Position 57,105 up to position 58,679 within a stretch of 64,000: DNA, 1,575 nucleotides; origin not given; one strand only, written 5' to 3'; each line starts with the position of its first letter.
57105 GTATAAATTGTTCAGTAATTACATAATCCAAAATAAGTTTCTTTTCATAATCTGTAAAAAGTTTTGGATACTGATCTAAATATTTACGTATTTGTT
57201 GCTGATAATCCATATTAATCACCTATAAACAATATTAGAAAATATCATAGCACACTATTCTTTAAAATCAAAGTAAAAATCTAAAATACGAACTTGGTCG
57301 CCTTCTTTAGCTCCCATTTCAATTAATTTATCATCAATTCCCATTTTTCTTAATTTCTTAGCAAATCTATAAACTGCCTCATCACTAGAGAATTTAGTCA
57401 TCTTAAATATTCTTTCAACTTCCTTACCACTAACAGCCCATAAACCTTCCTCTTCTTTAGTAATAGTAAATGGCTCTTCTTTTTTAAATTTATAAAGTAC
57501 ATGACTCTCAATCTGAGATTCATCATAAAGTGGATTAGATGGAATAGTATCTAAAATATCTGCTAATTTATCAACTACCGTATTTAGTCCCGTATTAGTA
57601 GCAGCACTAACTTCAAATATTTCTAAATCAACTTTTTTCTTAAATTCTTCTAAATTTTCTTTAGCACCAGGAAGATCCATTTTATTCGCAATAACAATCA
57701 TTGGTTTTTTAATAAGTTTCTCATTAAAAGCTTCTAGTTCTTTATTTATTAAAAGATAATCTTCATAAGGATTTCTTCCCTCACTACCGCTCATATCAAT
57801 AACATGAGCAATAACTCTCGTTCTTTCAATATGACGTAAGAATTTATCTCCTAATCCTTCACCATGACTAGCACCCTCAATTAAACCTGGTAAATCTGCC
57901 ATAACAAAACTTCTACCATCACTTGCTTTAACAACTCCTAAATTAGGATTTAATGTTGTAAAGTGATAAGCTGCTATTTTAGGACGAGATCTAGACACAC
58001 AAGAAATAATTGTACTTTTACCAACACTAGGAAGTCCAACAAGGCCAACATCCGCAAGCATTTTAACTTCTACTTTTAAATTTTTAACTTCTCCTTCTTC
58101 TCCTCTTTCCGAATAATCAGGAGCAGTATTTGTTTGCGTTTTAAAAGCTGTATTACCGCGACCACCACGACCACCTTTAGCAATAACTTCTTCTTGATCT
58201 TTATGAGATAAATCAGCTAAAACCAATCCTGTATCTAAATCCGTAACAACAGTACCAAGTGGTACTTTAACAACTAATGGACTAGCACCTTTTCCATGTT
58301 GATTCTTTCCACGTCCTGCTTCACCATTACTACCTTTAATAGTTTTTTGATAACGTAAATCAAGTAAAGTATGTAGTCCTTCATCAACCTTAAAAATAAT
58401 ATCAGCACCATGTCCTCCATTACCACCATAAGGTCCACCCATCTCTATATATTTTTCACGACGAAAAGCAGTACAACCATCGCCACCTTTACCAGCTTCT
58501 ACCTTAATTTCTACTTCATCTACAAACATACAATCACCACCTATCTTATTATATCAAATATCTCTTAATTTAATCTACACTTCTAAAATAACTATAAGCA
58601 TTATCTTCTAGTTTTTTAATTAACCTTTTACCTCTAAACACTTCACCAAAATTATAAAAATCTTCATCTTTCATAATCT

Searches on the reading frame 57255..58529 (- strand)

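Call 72: search_protein_families(library=pfam, proteins=[window:57255-58529:-], max_evalue=0.00001)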
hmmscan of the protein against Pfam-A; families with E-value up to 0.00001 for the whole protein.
window:57255-58529:- (424 aa): 4 families
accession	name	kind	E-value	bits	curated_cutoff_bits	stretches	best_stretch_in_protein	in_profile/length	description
PF01018.28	GTP1_OBG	-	9.7e-57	191.4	27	1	3-157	1-155/155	GTP1/OBG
PF09269.16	DUF1967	-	5.7e-26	90.8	27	1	354-422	1-70/70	Domain of unknown function (DUF1967)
PF01926.29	MMR_HSR1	-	5.5e-25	88.1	21.9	1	160-283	1-113/113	50S ribosome-binding GTPase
PF02421.24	FeoB_N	-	2.6e-11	43.7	27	1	161-321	3-155/156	Ferrous iron transport protein B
